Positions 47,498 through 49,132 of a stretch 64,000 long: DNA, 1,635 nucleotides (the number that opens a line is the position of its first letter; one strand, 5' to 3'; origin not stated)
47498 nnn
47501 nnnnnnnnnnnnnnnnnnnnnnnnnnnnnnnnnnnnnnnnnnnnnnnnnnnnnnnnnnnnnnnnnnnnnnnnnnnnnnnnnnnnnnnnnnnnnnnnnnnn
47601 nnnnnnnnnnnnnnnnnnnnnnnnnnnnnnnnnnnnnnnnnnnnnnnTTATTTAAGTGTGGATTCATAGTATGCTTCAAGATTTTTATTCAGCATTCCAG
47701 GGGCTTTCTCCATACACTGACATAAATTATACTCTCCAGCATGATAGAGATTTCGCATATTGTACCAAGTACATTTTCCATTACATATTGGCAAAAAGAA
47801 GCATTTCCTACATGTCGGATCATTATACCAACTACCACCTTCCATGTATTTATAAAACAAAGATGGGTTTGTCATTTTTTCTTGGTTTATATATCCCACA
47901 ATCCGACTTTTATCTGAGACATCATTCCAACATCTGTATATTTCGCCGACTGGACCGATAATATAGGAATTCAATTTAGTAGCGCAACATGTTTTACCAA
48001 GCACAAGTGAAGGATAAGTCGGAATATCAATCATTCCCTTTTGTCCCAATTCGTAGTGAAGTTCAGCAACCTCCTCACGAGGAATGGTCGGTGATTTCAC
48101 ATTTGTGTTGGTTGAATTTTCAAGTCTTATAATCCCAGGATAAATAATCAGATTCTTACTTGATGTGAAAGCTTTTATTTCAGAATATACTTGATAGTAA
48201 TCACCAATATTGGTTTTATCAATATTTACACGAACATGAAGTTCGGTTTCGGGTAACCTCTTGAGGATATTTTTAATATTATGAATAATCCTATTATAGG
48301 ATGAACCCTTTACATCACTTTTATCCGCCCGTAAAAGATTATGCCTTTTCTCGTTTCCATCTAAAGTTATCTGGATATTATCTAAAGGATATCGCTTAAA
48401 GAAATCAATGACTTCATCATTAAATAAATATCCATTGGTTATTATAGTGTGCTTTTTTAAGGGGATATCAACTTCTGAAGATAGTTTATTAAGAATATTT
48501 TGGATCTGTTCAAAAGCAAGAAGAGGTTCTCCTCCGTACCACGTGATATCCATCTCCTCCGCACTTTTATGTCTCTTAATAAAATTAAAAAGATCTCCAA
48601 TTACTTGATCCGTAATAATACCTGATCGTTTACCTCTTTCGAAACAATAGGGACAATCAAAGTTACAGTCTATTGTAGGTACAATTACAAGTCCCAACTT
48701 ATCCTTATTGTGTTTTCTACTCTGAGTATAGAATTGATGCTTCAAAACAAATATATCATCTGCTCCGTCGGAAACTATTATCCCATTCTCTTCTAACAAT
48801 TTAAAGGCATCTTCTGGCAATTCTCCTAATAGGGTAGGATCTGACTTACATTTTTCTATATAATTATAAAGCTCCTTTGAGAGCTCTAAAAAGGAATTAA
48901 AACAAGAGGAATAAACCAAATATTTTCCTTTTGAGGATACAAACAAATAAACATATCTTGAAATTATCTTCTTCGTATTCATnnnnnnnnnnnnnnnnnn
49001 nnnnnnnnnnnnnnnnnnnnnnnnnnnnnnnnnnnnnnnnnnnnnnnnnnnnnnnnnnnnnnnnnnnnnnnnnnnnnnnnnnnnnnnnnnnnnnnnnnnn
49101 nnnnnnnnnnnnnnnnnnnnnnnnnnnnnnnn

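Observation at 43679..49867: Radical SAM/SPASM RiPP operon with two precursors carrying a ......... core and a conserved Pro/Thr tail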

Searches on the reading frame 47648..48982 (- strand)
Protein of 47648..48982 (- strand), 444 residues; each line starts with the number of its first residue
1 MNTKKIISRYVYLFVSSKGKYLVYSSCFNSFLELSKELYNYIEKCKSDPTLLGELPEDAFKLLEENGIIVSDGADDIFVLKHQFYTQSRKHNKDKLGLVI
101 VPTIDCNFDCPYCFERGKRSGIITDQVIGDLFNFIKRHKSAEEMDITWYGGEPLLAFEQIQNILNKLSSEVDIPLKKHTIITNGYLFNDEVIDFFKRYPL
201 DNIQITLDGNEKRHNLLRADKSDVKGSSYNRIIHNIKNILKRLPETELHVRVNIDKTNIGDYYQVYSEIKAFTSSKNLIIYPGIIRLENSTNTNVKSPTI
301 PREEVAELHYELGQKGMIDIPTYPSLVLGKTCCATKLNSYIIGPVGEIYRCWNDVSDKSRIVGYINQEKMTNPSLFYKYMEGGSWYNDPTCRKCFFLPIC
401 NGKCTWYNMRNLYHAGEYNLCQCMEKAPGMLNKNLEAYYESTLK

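Call 3: search_protein_families(library=ncbifam, proteins=[window:47648-48982:-], max_evalue=0.1)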
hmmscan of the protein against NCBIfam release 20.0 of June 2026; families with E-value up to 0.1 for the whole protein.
window:47648-48982:- (444 aa): 68 families (the best 25 are shown)
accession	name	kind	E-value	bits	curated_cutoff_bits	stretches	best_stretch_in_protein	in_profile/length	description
TIGR04463.1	rSAM_vs_C_rich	equivalog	5.1e-59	200.2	525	1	35-411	29-401/438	TIGR04463 family radical SAM/SPASM RiPP maturase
TIGR04334.1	rSAM_Clo7bot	equivalog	4.6e-57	193.6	600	1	8-411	3-412/440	radical SAM/SPASM domain Clo7bot peptide maturase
NF038107.1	rSAM_NF038107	equivalog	1.9e-51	175.3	600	1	8-443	4-435/444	Cys-every-fifth radical SAM/SPASM peptide maturase CefB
NF052473.1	rSAM_FlmE_OhkG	exception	2.3e-38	132.1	500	2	14-272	11-279/481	FlmE/OhkG family radical SAM/SPASM peptide maturase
TIGR04280.1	geopep_mat_rSAM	hypoth_equivalog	6e-32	111.1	400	1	7-424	3-409/428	geopeptide radical SAM maturase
NF047865.1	rSAM_PapB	equivalog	7.6e-30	104.3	340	2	102-268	9-174/330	PapB family radical SAM/SPASM ranthipeptide maturase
TIGR04068.1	rSAM_ocin_clost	equivalog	2.5e-28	99.2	500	1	15-279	5-268/462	Cys-rich peptide radical SAM maturase CcpM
NF041298.1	rSAM_mat_DynA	equivalog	1.9e-26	92.9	450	2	99-278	4-179/356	dynobactin maturation radical SAM/SPASM protein DynA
TIGR03974.1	rSAM_six_Cys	equivalog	2e-26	92.9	425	1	75-409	78-421/451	thioether cross-link-forming SCIFF peptide maturase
TIGR03942.1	sulfatase_rSAM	equivalog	1e-22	80.7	349.45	2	104-274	9-181/363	anaerobic sulfatase maturase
NF040492.1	not_ScfB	exception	4.3e-22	78.6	855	1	48-409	54-420/450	ScfB-related radical SAM/SPASM orphan maturase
TIGR03978.1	rSAM_paired_1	equivalog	1.3e-20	73.7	370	1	58-261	44-249/466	His-Xaa-Ser system radical SAM maturase HxsB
TIGR04083.1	rSAM_pep_methan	hypoth_equivalog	6.2e-20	71.4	300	2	99-221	3-124/376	TIGR04083 family peptide-modifying radical SAM enzyme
TIGR04064.1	rSAM_nif11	equivalog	1.2e-19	70.4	518.7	1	17-251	9-236/459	nif11-like peptide radical SAM maturase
NF041718.1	rSAM_phane_AMC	equivalog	3.6e-15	55.9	425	1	98-238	8-146/362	cyclophane-forming radical SAM peptide maturase AmcB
TIGR04085.1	rSAM_more_4Fe4S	domain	7.8e-12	45.5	27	1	333-411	1-81/93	SPASM domain-containing protein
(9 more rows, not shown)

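Call 4: search_protein_families(library=pfam, proteins=[window:47648-48982:-], max_evalue=0.1)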
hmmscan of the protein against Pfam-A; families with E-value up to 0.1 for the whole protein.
window:47648-48982:- (444 aa): 3 families
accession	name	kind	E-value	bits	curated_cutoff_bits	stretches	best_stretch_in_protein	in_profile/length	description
PF04055.27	Radical_SAM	-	4.7e-15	56.6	29.5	1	100-247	1-144/166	Radical SAM superfamily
PF13353.11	Fer4_12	-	1.4e-09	38.8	22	1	105-233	14-137/137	4Fe-4S single cluster domain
PF17114.10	Nod1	-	0.03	14.9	28.2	0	9-66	32-92/145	Gef2-related medial cortical node protein Nod1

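Call 6: find_homologous_proteins(query=window:47648-48982:-)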
Query window:47648-48982:- (444 aa): 3891 proteins with E <= 0.001 among 8000 candidates; the best 120 are listed.
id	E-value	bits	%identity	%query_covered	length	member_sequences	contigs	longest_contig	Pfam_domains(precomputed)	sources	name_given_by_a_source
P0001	0.0e+0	1035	100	100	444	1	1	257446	PF04055.28,PF13353.12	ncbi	ncbi:MAG: radical SAM protein [Marinifilaceae bacterium]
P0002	1.5e-167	576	55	100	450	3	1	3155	PF04055.28,PF13353.12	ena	-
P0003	3.8e-165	568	56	98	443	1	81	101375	PF04055.28,PF13353.12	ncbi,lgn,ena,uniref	ncbi:radical SAM protein [Phocaeicola coprocola]|uniref:radical SAM protein n=1 Tax=Phocaeicola copr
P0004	6.4e-165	567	56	98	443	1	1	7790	PF04055.28,PF13353.12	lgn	-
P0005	7.0e-165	567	56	98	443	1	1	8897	PF04055.28,PF13353.12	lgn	-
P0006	2.3e-164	565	56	98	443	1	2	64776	PF04055.28,PF13353.12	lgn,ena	-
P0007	8.1e-164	564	56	98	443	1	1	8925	PF04055.28,PF13353.12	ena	-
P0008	5.8e-162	557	53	100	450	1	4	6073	PF04055.28,PF13353.12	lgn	-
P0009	1.6e-160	553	53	98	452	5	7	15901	PF04055.28,PF13353.12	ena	-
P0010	1.6e-160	553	54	98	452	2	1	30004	PF04055.28,PF13353.12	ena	-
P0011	2.5e-160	552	54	99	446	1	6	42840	PF04055.28,PF13353.12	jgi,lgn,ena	-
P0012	3.7e-160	552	56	99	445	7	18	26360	PF04055.28,PF13353.12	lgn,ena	-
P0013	5.0e-160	551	54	98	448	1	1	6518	PF04055.28,PF13353.12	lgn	-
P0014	1.8e-159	549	54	98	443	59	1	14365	PF04055.28,PF13353.12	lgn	-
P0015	3.8e-159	548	52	99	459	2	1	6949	PF04055.28,PF13353.12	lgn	-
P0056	1.0e-141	491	50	98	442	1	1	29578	PF04055.28,PF13353.12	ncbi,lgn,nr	ncbi:radical SAM/SPASM domain Clo7bot peptide maturase [Bacteroidia bacterium]|nr:radical SAM/SPASM 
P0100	2.3e-121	424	45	91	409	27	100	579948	PF04055.28,PF13353.12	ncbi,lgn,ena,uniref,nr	ncbi:radical SAM domain protein [Bacteroides fluxus YIT 12057]|uniref:Radical SAM domain protein n=1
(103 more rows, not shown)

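Call 8: find_related_loci(query=window:47648-48982:-, collection=genome_contigs, flank=6000)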
Query window:47648-48982:- (444 aa) in genome_contigs; peptide patterns used: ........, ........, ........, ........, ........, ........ (x = any residue, [..] = any of these).
171 stretches matched a pattern; 1 encode a relative of the query (tblastn E <= 1e-3); 1 distinct loci.
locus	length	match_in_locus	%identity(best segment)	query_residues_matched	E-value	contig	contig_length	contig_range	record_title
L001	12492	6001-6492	27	97-266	5e-11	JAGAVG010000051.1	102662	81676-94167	Bacterium isolate RGIG8805 Water_deer_Colon.Co__c968732, whole genome shotgun sequence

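Call 10: find_related_loci(query=A1, collection=metagenome_contigs, flank=5000)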
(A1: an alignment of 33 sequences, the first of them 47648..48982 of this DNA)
Query A1 (444 aa) in metagenome_contigs; peptide patterns used: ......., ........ (x = any residue, [..] = any of these).
600 stretches matched a pattern (row limit reached: there are more); 548 encode a relative of the query (tblastn E <= 1e-3); the best 80 are kept; 80 distinct loci.
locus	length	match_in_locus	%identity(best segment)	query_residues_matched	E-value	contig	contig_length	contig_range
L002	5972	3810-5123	56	4-440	7e-170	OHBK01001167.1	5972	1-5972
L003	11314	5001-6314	55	4-440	6e-167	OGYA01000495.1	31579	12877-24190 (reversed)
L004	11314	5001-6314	55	4-440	3e-165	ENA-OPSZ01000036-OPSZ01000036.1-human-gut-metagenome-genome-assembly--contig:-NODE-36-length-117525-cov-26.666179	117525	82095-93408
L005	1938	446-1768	54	3-440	2e-176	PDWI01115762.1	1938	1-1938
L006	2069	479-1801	53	4-443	3e-176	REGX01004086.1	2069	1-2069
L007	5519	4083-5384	52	6-440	5e-155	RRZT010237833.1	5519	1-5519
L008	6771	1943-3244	52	7-441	3e-152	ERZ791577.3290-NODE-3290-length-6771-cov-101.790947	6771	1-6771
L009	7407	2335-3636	52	7-441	2e-151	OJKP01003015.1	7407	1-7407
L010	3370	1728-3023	52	7-439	8e-156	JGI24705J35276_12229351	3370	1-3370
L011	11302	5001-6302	51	7-441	1e-148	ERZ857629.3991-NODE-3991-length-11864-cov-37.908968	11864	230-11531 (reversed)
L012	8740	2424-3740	46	1-440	3e-138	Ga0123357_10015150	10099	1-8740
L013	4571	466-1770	44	8-440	1e-122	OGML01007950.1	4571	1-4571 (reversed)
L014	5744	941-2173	42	6-421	1e-110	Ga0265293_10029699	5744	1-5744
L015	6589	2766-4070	38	1-440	4e-105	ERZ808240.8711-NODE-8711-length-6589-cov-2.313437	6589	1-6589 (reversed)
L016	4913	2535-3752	38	6-421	9e-98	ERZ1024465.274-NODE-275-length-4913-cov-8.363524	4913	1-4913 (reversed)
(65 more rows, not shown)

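Call 20: search_solved_structures(query=window:47648-48982:-, max_evalue=0.001)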
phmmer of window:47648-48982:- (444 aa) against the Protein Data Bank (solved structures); distinct sequences matched with E-value up to 0.001: 2.
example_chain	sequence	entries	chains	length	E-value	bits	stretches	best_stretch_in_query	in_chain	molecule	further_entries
5wgg_A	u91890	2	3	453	2.2e-14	56.2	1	97-408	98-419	Radical SAM domain protein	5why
9gm3_A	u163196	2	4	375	2.8e-07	32.7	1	105-241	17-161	ChlB radical SAM domain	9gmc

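Call 25: find_encoding_contigs(protein=P0003, flank=8000, max_places=2)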
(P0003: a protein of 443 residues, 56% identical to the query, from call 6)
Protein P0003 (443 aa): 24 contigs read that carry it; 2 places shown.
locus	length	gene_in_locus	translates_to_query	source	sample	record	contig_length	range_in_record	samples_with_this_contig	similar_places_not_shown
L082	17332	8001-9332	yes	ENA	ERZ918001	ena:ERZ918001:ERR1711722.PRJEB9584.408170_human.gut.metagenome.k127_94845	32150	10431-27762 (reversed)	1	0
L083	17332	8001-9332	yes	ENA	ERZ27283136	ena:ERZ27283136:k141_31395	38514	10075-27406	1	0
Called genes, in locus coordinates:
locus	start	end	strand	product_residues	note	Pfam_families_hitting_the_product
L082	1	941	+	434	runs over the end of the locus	PF12508:Transposon_TraM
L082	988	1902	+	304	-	PF13595:DUF4138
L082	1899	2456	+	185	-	PF10626:TraO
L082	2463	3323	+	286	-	PF01807:Zn_ribbon_DnaG, PF13155:Toprim_2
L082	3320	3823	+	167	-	PF12988:TraQ_transposon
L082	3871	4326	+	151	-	PF00959:Phage_lysozyme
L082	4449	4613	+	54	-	-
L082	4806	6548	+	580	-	-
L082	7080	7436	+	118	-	-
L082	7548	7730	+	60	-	-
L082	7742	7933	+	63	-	-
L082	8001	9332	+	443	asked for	PF04055:Radical_SAM, PF13353:Fer4_12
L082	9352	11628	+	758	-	PF13620:CarboxypepD_reg, PF13715:CarbopepD_reg_2, PF00593:TonB_dep_Rec_b-barrel, PF14905:OMP_b-brl_3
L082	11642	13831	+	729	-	PF03412:Peptidase_C39, PF00664:ABC_membrane, PF00005:ABC_tran, PF02463:SMC_N (faint)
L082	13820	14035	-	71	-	-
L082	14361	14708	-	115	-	-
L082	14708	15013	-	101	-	PF13744:HTH_37 (weak), PF13560:HTH_31 (weak), PF12844:HTH_19, PF01381:HTH_3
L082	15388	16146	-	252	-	-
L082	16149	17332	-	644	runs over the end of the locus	-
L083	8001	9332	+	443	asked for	PF04055:Radical_SAM, PF13353:Fer4_12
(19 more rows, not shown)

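Call 26: find_encoding_contigs(protein=P0100, flank=8000, max_places=2)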
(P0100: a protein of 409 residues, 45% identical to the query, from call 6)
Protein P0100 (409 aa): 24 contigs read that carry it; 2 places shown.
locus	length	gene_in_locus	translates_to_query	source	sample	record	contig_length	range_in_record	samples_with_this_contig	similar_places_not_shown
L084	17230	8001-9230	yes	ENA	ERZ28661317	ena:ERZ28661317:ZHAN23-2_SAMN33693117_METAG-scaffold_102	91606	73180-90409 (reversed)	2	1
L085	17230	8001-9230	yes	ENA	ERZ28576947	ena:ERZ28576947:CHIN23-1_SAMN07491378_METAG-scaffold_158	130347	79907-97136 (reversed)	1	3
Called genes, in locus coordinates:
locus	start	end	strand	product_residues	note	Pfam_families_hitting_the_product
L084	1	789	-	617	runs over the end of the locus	PF03993:DUF349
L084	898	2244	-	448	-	PF03448:MgtE_N, PF00571:CBS, PF01769:MgtE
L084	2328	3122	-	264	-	PF00398:RrnaAD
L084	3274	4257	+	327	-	PF03706:LPG_synthase_TM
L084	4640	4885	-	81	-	-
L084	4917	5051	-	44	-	-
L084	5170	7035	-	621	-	PF00515:TPR_1 (faint), PF13181:TPR_8 (faint), PF13374:TPR_10 (faint), PF07719:TPR_2 (faint), PF17874:TPR_MalT (weak), PF13424:TPR_12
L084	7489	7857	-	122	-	-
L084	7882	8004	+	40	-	-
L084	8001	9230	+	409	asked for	PF04055:Radical_SAM, PF13353:Fer4_12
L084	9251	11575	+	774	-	PF13620:CarboxypepD_reg (weak), PF13715:CarbopepD_reg_2, PF00593:TonB_dep_Rec_b-barrel, PF14905:OMP_b-brl_3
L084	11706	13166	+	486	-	PF01546:Peptidase_M20, PF07687:M20_dimer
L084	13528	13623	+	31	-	-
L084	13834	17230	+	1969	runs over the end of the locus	PF01835:MG2, PF00207:A2M, PF17973:bMG10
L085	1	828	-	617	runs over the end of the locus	PF03993:DUF349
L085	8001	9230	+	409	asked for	PF04055:Radical_SAM, PF13353:Fer4_12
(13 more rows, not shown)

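Call 33: search_solved_structures(query=A1, max_evalue=0.001)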
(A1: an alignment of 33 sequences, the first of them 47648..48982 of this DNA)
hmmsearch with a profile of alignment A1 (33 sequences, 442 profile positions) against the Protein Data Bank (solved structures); distinct sequences matched with E-value up to 0.001: 18.
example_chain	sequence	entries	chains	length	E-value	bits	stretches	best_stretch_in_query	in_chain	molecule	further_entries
5wgg_A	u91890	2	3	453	7.6e-27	97.2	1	59-406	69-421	Radical SAM domain protein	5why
8vpo_A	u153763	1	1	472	3.7e-16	62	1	3-207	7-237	Radical SAM core domain-containing protein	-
9gm3_A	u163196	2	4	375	7.5e-10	41.2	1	101-235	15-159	ChlB radical SAM domain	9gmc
6efn_A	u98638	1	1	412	2.4e-08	36.2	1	96-263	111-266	Sporulation killing factor maturation protein SkfB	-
7n7h_A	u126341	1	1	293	5.1e-06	28.6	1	101-254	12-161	VIPERIN-LIKE ENZYME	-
4m7t_A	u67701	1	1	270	8.6e-06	27.8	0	102-204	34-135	BtrN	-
9dfn_A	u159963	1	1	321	8.7e-06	27.8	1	101-192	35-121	Radical SAM core domain-containing protein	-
9dfu_A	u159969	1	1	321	9e-06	27.8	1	101-191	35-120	Radical SAM core domain-containing protein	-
4m7s_A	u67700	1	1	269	9.6e-06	27.7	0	102-204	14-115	BtrN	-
6q2p_A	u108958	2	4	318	1e-05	27.6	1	97-258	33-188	Radical S-adenosyl methionine domain-containing protein 2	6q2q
5vsl_A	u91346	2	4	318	1.1e-05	27.5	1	97-258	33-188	Radical S-adenosyl methionine domain-containing protein 2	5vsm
7tol_A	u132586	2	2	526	0.00012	24.1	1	89-232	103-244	glycerol dibiphytanyl glycerol tetraether - macrocyclic archaeol synthase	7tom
9dgw_A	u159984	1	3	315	0.00016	23.6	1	102-192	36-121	Radical SAM core domain-containing protein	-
6b4c_A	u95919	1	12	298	0.00017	23.6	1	102-192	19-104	Viperin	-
9dfw_A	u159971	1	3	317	0.00017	23.6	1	102-192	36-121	Radical SAM core domain-containing protein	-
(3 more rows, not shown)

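Call 42: search_protein_families(library=ncbifam, proteins=[L082:9352-11628:+, L082:7080-7436:+, L082:4806-6548:+, L082:7548-7730:+, L082:7742-7933:+, P0003, P0100], max_evalue=0.01)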
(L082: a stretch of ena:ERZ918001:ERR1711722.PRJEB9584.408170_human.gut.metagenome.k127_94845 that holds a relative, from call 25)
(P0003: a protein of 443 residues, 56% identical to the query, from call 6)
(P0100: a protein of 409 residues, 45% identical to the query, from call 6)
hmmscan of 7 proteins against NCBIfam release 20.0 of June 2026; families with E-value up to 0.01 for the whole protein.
L082:9352-11628:+ (758 aa): 0 families

L082:7080-7436:+ (118 aa): 0 families

L082:4806-6548:+ (580 aa): 1 family
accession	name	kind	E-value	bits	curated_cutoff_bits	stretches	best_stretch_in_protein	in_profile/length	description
NF053779.1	BT3442_fam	equivalog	3.2e-23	82.3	940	1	7-455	4-458/563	BT3442 family protein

L082:7548-7730:+ (60 aa): 0 families

L082:7742-7933:+ (63 aa): 0 families

P0003 (443 aa): 63 families (the best 25 are shown)
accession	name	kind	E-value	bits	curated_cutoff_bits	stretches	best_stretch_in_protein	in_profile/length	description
TIGR04463.1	rSAM_vs_C_rich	equivalog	2.1e-60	204.7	525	1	43-406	34-396/438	TIGR04463 family radical SAM/SPASM RiPP maturase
TIGR04334.1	rSAM_Clo7bot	equivalog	2.8e-57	194.3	600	1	7-411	3-412/440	radical SAM/SPASM domain Clo7bot peptide maturase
NF038107.1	rSAM_NF038107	equivalog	1.3e-50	172.5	600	1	41-437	30-429/444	Cys-every-fifth radical SAM/SPASM peptide maturase CefB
NF052473.1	rSAM_FlmE_OhkG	exception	3.8e-42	144.6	500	2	20-270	18-277/481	FlmE/OhkG family radical SAM/SPASM peptide maturase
TIGR04280.1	geopep_mat_rSAM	hypoth_equivalog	2.7e-36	125.5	400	1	7-426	4-411/428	geopeptide radical SAM maturase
NF047865.1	rSAM_PapB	equivalog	5.8e-32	111.2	340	1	98-417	6-326/330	PapB family radical SAM/SPASM ranthipeptide maturase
TIGR04068.1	rSAM_ocin_clost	equivalog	9.6e-32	110.4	500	1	12-270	4-263/462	Cys-rich peptide radical SAM maturase CcpM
TIGR04064.1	rSAM_nif11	equivalog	1.1e-25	90.3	518.7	1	33-249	26-234/459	nif11-like peptide radical SAM maturase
NF041298.1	rSAM_mat_DynA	equivalog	2e-24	86.3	450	1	100-407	4-324/356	dynobactin maturation radical SAM/SPASM protein DynA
TIGR03978.1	rSAM_paired_1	equivalog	1.9e-23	83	370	1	39-249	24-237/466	His-Xaa-Ser system radical SAM maturase HxsB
TIGR03974.1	rSAM_six_Cys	equivalog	7.5e-23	81.1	425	2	32-263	41-267/451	thioether cross-link-forming SCIFF peptide maturase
TIGR04083.1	rSAM_pep_methan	hypoth_equivalog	5.1e-21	75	300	1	99-220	2-122/376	TIGR04083 family peptide-modifying radical SAM enzyme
TIGR03942.1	sulfatase_rSAM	equivalog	1.2e-20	74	349.45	1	105-425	9-347/363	anaerobic sulfatase maturase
NF041718.1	rSAM_phane_AMC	equivalog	4.3e-18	65.5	425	1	97-285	6-194/362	cyclophane-forming radical SAM peptide maturase AmcB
NF038283.1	viperin_w_prok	equivalog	2.2e-16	59.9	180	1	105-262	10-170/281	viperin family antiviral radical SAM protein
TIGR04148.1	GG_samocin_CFB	equivalog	1e-14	54.6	300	1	88-278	7-210/411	radical SAM peptide maturase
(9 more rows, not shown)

P0100 (409 aa): 65 families (the best 25 are shown)
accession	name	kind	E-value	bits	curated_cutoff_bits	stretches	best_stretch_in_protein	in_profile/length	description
TIGR04463.1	rSAM_vs_C_rich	equivalog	5.5e-62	209.9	525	1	19-385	41-410/438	TIGR04463 family radical SAM/SPASM RiPP maturase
NF038107.1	rSAM_NF038107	equivalog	1.2e-58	198.9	600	1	11-405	35-432/444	Cys-every-fifth radical SAM/SPASM peptide maturase CefB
TIGR04334.1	rSAM_Clo7bot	equivalog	7.9e-57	192.8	600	1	15-385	44-425/440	radical SAM/SPASM domain Clo7bot peptide maturase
NF052473.1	rSAM_FlmE_OhkG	exception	1e-39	136.6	500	1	22-377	55-436/481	FlmE/OhkG family radical SAM/SPASM peptide maturase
TIGR04280.1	geopep_mat_rSAM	hypoth_equivalog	2e-34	119.3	400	1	20-402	43-419/428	geopeptide radical SAM maturase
NF047865.1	rSAM_PapB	equivalog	1.3e-32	113.3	340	1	63-382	3-326/330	PapB family radical SAM/SPASM ranthipeptide maturase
TIGR03974.1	rSAM_six_Cys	equivalog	4.3e-27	95.1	425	1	16-390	56-438/451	thioether cross-link-forming SCIFF peptide maturase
NF041298.1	rSAM_mat_DynA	equivalog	6.4e-27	94.5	450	2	67-230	5-170/356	dynobactin maturation radical SAM/SPASM protein DynA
TIGR03942.1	sulfatase_rSAM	equivalog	1.4e-26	93.5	349.45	1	71-390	9-347/363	anaerobic sulfatase maturase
TIGR04064.1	rSAM_nif11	equivalog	4.9e-26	91.4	518.7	1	22-372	45-403/459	nif11-like peptide radical SAM maturase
TIGR04068.1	rSAM_ocin_clost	equivalog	4e-23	82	500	1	4-232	27-260/462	Cys-rich peptide radical SAM maturase CcpM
TIGR04083.1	rSAM_pep_methan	hypoth_equivalog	4.8e-22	78.4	300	1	66-374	3-315/376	TIGR04083 family peptide-modifying radical SAM enzyme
NF041718.1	rSAM_phane_AMC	equivalog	9.8e-21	74.1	425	1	65-206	8-149/362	cyclophane-forming radical SAM peptide maturase AmcB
NF040492.1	not_ScfB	exception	2e-20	73.1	855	1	15-391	54-438/450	ScfB-related radical SAM/SPASM orphan maturase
TIGR03906.1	quino_hemo_SAM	equivalog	1.1e-19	70.5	453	1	61-223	94-260/467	quinohemoprotein amine dehydrogenase maturation protein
TIGR04085.1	rSAM_more_4Fe4S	domain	1.4e-12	47.9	27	1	297-379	1-86/93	SPASM domain-containing protein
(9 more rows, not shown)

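Call 43: predict_structure(alignment_id=A1)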
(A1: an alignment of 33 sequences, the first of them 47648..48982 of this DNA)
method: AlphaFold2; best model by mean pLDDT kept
length: 444 residues; sequences in the alignment: 33
mean_pLDDT: 90.6   pTM: 0.87
mean pLDDT of the five models: 90.6, 87.4, 87.4, 86.6, 85.9
residues with pLDDT >= 90: 313; 70-90: 109; 50-70: 18; < 50: 4
segments of 3 or more residues with pLDDT < 50: none
pLDDT, mean of each block of 10 residues (from residue 1): 87 95 95 96 96 94 97 95 92 97 83 57 95 96 96 94 95 96 95 98 96 82 69 97 98 94 97 95 86 82 90 90 82 92 96 89 96 94 84 88 84 87 86 92 72
secondary structure, 60 per line:
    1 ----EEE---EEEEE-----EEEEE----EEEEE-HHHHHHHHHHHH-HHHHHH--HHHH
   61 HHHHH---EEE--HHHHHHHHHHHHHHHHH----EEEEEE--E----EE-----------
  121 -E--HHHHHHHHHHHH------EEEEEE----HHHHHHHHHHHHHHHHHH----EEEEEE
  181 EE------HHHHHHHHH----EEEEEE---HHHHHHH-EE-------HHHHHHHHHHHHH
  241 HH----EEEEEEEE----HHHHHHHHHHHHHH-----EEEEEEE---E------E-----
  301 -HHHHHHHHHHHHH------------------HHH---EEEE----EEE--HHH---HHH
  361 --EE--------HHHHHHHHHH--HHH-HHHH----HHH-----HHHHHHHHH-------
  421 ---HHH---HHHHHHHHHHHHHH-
elements in order: E5-7 E11-15 E21-25 E30-34 H36-47 H49-54 H57-65 E69-71 H74-90 E95-100 H125-136 E143-148 H153-170 E175-182 H189-197 E202-207 H211-217 H228-242 E247-254 H259-272 E278-284 H302-314 E339-342 E347-349 H373-382 H389-392 H405-413 H430-443
